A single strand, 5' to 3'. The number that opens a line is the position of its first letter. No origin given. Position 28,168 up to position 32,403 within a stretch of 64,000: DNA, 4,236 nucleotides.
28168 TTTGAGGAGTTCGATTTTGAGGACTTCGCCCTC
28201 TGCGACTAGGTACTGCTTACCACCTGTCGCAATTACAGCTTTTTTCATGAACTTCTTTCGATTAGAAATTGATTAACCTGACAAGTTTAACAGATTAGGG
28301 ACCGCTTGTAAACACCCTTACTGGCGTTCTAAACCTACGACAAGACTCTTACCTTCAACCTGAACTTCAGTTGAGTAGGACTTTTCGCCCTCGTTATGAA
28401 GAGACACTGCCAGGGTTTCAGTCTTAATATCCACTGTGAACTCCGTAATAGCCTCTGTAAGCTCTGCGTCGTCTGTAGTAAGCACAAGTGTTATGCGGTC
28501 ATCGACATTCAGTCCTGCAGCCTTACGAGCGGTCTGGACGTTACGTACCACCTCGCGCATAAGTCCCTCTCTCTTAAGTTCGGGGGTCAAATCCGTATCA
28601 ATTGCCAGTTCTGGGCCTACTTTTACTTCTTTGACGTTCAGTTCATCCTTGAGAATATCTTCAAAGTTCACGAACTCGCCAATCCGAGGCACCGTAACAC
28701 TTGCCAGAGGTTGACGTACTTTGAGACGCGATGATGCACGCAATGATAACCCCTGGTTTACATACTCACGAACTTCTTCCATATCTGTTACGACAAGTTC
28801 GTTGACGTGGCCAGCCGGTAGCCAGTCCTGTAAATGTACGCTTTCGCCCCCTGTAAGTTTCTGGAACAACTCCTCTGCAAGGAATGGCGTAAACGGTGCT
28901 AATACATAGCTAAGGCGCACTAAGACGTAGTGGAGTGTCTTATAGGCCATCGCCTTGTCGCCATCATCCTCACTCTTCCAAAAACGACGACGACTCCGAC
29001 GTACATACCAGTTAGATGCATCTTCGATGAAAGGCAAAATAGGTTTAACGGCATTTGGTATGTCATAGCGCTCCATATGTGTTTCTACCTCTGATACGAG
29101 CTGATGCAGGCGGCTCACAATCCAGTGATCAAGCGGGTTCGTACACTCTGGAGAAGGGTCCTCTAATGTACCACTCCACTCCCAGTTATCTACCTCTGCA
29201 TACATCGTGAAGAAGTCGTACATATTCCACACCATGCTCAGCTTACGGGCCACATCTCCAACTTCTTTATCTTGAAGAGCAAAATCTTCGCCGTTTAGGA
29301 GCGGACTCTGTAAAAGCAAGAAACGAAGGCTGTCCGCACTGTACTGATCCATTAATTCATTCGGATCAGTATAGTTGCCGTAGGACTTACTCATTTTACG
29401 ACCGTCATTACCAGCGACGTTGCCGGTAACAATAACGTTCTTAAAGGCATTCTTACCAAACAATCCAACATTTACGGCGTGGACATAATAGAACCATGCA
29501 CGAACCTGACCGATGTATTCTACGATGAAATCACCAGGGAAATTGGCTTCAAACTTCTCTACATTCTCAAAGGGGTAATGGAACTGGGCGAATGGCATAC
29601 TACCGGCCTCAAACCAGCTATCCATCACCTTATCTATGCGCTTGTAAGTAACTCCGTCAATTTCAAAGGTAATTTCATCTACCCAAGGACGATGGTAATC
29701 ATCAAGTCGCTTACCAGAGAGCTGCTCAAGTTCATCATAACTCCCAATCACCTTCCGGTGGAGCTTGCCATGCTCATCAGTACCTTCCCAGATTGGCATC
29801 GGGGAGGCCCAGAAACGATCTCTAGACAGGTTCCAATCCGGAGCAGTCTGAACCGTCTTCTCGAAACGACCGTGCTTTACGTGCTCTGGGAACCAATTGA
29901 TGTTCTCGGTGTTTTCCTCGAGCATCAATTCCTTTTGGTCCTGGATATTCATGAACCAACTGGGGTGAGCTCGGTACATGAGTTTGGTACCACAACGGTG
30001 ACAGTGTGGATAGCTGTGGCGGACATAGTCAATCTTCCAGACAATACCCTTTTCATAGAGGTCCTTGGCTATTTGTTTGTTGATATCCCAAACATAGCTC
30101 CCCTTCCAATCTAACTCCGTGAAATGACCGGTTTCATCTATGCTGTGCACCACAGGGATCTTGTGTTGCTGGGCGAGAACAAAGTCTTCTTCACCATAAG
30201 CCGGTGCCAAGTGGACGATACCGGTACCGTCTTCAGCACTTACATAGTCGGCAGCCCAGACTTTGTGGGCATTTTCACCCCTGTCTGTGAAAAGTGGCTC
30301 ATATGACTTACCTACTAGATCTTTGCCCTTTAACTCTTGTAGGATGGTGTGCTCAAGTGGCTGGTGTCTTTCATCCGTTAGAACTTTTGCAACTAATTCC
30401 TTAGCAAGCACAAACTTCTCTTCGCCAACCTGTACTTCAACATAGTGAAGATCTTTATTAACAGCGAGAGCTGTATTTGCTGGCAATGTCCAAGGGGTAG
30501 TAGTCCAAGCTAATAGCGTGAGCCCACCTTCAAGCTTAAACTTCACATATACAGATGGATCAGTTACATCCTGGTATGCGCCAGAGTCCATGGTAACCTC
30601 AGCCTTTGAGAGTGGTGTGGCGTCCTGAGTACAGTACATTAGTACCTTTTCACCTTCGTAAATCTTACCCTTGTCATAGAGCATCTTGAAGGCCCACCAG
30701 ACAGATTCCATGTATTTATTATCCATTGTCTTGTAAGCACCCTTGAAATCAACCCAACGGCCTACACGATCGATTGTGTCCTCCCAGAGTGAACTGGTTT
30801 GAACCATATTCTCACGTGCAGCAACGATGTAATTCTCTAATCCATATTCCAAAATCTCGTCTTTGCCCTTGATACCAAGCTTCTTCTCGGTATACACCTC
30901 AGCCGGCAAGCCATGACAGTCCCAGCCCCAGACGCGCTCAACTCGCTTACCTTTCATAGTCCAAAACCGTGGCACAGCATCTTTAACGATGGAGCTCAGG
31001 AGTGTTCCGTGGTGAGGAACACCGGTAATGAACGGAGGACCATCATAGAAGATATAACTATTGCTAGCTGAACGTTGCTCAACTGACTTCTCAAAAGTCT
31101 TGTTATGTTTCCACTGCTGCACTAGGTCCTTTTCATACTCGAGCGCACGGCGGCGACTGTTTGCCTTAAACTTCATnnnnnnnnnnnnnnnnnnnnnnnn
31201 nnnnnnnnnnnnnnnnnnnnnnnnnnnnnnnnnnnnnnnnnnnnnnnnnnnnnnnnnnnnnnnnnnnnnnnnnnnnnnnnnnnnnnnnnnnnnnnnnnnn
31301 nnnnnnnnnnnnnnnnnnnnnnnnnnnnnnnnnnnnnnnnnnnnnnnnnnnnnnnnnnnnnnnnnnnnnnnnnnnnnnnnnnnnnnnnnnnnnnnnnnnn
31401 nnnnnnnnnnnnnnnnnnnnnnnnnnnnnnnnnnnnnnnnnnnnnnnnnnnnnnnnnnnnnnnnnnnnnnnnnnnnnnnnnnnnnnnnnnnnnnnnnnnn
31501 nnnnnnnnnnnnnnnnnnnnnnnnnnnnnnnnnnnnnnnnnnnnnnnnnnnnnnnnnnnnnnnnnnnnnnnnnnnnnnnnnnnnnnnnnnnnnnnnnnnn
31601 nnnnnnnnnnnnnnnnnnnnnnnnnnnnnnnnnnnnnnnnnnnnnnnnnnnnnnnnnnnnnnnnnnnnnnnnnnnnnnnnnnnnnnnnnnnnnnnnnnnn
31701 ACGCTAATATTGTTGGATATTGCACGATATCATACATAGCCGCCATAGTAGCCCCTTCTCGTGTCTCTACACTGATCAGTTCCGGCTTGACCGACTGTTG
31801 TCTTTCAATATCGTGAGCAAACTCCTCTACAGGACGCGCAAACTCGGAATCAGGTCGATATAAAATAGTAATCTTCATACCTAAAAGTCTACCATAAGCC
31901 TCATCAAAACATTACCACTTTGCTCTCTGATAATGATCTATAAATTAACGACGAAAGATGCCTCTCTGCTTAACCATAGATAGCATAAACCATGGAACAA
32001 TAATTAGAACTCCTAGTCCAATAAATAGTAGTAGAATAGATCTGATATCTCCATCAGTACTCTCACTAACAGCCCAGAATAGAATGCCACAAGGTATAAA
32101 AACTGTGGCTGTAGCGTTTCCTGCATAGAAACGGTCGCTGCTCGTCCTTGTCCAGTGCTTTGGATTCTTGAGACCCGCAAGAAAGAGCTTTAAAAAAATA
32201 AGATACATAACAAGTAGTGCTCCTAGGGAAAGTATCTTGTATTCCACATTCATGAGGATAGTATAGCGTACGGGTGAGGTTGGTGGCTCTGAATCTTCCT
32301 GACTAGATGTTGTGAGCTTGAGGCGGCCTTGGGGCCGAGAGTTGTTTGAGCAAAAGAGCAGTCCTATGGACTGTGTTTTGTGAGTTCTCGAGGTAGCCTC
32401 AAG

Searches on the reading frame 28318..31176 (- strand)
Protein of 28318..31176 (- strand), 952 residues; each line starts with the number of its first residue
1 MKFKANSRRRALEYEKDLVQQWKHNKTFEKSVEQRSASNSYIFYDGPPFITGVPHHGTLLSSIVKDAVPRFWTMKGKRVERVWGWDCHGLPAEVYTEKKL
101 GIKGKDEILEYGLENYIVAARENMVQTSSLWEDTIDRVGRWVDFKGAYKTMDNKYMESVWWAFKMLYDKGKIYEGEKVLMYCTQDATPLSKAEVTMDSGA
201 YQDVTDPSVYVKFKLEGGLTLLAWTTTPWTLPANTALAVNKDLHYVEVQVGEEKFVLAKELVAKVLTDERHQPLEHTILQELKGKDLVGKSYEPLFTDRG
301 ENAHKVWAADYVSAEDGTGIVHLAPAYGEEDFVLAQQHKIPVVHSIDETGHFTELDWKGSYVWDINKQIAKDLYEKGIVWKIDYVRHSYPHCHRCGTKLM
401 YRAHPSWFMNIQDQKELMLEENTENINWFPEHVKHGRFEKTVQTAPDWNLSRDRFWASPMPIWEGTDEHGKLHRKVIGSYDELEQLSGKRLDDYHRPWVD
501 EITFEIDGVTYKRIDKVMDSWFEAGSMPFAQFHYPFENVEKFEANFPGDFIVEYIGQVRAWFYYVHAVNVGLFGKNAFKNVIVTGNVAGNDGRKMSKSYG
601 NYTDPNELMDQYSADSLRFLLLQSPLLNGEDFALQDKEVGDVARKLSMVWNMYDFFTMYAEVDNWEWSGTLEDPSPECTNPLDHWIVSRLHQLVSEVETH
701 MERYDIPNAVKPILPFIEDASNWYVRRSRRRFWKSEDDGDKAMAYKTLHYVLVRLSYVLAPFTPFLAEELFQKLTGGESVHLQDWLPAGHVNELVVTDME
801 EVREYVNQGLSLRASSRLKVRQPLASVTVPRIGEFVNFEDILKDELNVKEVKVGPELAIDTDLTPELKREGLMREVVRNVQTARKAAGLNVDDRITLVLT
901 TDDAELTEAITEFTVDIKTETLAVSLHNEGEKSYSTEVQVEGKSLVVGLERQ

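Call 8: search_protein_families(library=pfam, proteins=[window:28318-31176:-])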
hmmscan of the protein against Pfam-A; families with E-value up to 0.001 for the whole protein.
window:28318-31176:- (952 aa): 5 families
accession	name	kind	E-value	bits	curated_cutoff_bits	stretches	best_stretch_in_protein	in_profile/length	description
PF00133.28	tRNA-synt_1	-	8.9e-113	377.6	22.7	1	18-628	2-409/414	tRNA synthetases class I (I, L, M and V)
PF08264.19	Anticodon_1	-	1.9e-29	102.9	25.1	1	683-824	1-144/148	Anticodon-binding domain of tRNA ligase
PF19302.4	DUF5915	-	4.2e-22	79.1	27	1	858-951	103-194/195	Domain of unknown function (DUF5915)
PF09334.17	tRNA-synt_1g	-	1.9e-17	63.6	20.1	2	48-196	8-137/391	tRNA synthetases class I (M)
PF13603.12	tRNA-synt_1_2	-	3.1e-07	30.5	25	1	210-352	11-146/185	Leucyl-tRNA synthetase, editing domain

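Call 10: find_related_loci(query=window:28318-31176:-, collection=genome_contigs, flank=3000)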
Query window:28318-31176:- (952 aa) in genome_contigs; peptide patterns used: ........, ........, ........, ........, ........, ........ (x = any residue, [..] = any of these).
459 stretches matched a pattern; 448 encode a relative of the query (tblastn E <= 1e-3); the best 80 are kept; 80 distinct loci.
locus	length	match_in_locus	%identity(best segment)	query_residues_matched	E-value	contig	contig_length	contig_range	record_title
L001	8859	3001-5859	86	1-951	0e+0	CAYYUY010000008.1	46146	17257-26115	MAG TPA_asm: uncultured Candidatus Saccharibacteria bacterium isolate SRP193066_co1_2 genome assembly, contig: NODE_906_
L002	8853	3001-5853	83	1-951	0e+0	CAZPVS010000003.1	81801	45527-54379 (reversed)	MAG TPA_asm: uncultured Candidatus Saccharibacteria bacterium isolate SRP329715_co1_113 genome assembly, contig: NODE_32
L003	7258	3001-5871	80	1-949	0e+0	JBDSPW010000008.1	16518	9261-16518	MAG: Candidatus Saccharimonadales bacterium isolate cluster1_bin.472 k127_14478910, whole genome shotgun sequence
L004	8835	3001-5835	79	1-951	0e+0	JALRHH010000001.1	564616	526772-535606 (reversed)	MAG: Candidatus Saccharimonadia bacterium isolate MYJ.17 NODE_1_length_564616_cov_19.245983, whole genome shotgun sequen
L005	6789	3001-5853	77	1-951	0e+0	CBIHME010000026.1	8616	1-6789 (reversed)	MAG TPA_asm: uncultured bacterium isolate SRR17255032_binner12_Refined_22 genome assembly, contig: ERZ27337163.1348, who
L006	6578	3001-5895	77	1-951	0e+0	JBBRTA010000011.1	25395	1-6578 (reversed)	MAG: Candidatus Saccharimonadales bacterium isolate La2_metabat2.168 La2_metabat2.168_K_3201252L25395_cov_18.0291, whole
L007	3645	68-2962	77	1-951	0e+0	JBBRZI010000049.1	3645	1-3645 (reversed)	MAG: Candidatus Saccharimonadales bacterium isolate metawrap_la5_32 metawrap_la5_32_K_85175_L_3645_cov_12.0225, whole ge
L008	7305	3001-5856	77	1-951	0e+0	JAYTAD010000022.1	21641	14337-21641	MAG: Candidatus Saccharibacteria bacterium isolate GFS_1383 GFS_1383_21, whole genome shotgun sequence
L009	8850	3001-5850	76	1-951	0e+0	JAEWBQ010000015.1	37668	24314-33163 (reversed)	MAG: Candidatus Parcubacteria bacterium isolate OH_PBB_257 k127_526451, whole genome shotgun sequence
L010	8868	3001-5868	76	1-949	0e+0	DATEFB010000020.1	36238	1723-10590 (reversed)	MAG TPA_asm: Candidatus Saccharimonadales bacterium isolate SMAG_U8748 k141_1508649, whole genome shotgun sequence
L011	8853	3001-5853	76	1-951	0e+0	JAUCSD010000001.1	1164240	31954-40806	MAG: Candidatus Saccharibacteria bacterium isolate RYN_404 scaffold_239928, whole genome shotgun sequence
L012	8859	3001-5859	76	1-951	0e+0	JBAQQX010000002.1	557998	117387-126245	MAG: Candidatus Saccharimonadales bacterium isolate MFD12015_ilm_asm_bin4 k127_17485, whole genome shotgun sequence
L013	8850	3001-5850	76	1-951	0e+0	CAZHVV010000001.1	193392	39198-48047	MAG TPA_asm: uncultured Candidatus Saccharibacteria bacterium isolate SRP302447_co4_31 genome assembly, contig: NODE_231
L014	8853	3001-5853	76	1-951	0e+0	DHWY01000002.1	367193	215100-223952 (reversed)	MAG TPA_asm: Candidatus Saccharibacteria bacterium UBA5170 UBA5170_contig_1, whole genome shotgun sequence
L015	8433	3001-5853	76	2-951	0e+0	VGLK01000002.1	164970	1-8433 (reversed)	MAG: Candidatus Saccharibacteria bacterium isolate K_DeepCast_1200m_m2_081 K_DeepCast_1200m_m2_081_Ga0194110_10000038, w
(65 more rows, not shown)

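Call 86: search_protein_families(library=ncbifam, max_evalue=0.01, proteins=[window:28318-31176:-])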
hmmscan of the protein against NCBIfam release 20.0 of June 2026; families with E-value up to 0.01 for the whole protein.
window:28318-31176:- (952 aa): 17 families
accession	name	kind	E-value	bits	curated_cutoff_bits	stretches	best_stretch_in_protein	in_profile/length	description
TIGR00392.1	ileS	equivalog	9.2e-243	808.2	621.4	1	9-831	6-851/861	isoleucine--tRNA ligase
NF000258.1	MupB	exception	3.8e-199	664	1900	2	15-854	9-849/1033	mupirocin-resistant isoleucine--tRNA ligase MupB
NF000257.1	MupA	exception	1.9e-196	654.9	1900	2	12-853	6-846/1024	mupirocin-resistant isoleucine--tRNA ligase MupA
TIGR00422.1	valS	equivalog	1.2e-118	397.4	612.1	2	303-894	253-818/863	valine--tRNA ligase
NF009687.0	PRK13208.1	equivalog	4.4e-111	372.4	738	2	303-853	252-788/801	valine--tRNA ligase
NF004349.1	PRK05729.1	equivalog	4.7e-99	332.8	704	2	303-828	247-740/860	valine--tRNA ligase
NF040702.1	ileS_w_GNAT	exception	2.6e-84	283.6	1999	2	253-846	446-1034/1100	isoleucine--tRNA ligase, N-acetyltransferase domain-containing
NF008957.0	PRK12300.1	subfamily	4.5e-63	213.5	677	3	13-337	8-327/946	leucine--tRNA ligase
TIGR00395.1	leuS_arch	equivalog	7.7e-58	196.3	648.5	3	14-335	3-319/938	leucine--tRNA ligase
NF011492.0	PRK14900.1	equivalog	1.1e-55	189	1783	2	285-780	247-713/1044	valine--tRNA ligase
NF000540.1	alt_ValS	exception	3.1e-50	171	900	2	407-831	388-802/827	valine--tRNA ligase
TIGR00396.1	leuS_bact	equivalog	2.8e-37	128.3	548.4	3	13-198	5-170/843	leucine--tRNA ligase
TIGR00398.1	metG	equivalog_domain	8.3e-28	97.4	336.35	2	576-774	310-501/530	methionine--tRNA ligase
NF008900.0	PRK12267.1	equivalog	5.2e-20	71.5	598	2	518-776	225-478/648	methionine--tRNA ligase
NF001100.0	PRK00133.1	equivalog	2.2e-17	62.8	587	2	390-776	173-504/676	methionine--tRNA ligase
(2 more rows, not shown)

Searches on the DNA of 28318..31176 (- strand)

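Call 69: search_rna_families(sources=[L001, L010, L013, L024, L035, L065, L076], threshold=evalue, max_evalue=10)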
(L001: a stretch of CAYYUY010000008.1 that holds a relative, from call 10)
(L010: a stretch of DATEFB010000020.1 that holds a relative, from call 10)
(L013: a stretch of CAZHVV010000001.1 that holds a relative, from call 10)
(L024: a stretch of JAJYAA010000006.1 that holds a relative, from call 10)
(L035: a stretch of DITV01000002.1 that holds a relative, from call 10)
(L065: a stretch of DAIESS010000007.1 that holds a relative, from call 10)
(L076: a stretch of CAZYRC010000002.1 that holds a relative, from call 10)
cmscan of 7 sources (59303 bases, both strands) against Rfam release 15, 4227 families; matches with E-value up to 10: 9.
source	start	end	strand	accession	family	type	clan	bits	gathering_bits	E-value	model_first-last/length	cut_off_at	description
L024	1883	2088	+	RF00230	T-box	Cis-reg; leader;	-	38.9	93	3.7e-05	1-219/219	no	T-box leader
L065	2793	2947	+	RF00230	T-box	Cis-reg; leader;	-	36.2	93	0.00019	1-219/219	no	T-box leader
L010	4851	4919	+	RF03032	narK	Cis-reg;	-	28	43.2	0.27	1-72/72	no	narK RNA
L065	2320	2374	-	RF03790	MIR8008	Gene; miRNA;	-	27.5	66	0.18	1-55/55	no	MIR8008 microRNA precursor family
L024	6963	7025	+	RF01393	isrJ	Gene; sRNA;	-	24.9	37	2.2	1-75/75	no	isrJ Hfq binding RNA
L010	8376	8446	-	RF00624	P9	Gene;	-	23.4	43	0.95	1-74/74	no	Pseudomonas sRNA P9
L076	4839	4907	+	RF03032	narK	Cis-reg;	-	22.2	43.2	6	1-72/72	no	narK RNA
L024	4467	4553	-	RF02172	RFPL3-AS1_2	Gene; lncRNA;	-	18.9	40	1.7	1-71/71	no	RFPL3 antisense RNA 1 conserved region 2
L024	1733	1931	+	RF02350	psRNA6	Gene; sRNA;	-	15.4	60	5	1-333/333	no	Nitrosomonas sRNA psRNA6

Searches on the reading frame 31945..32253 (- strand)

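Call 8: search_protein_families(library=pfam, proteins=[window:31945-32253:-])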
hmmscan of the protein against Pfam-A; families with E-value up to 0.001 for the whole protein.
window:31945-32253:- (102 aa): 1 family
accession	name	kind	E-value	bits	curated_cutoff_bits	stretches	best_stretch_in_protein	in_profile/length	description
PF13630.11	SdpI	-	0.00054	20.5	28.2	1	34-89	14-69/71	SdpI/YfhL protein family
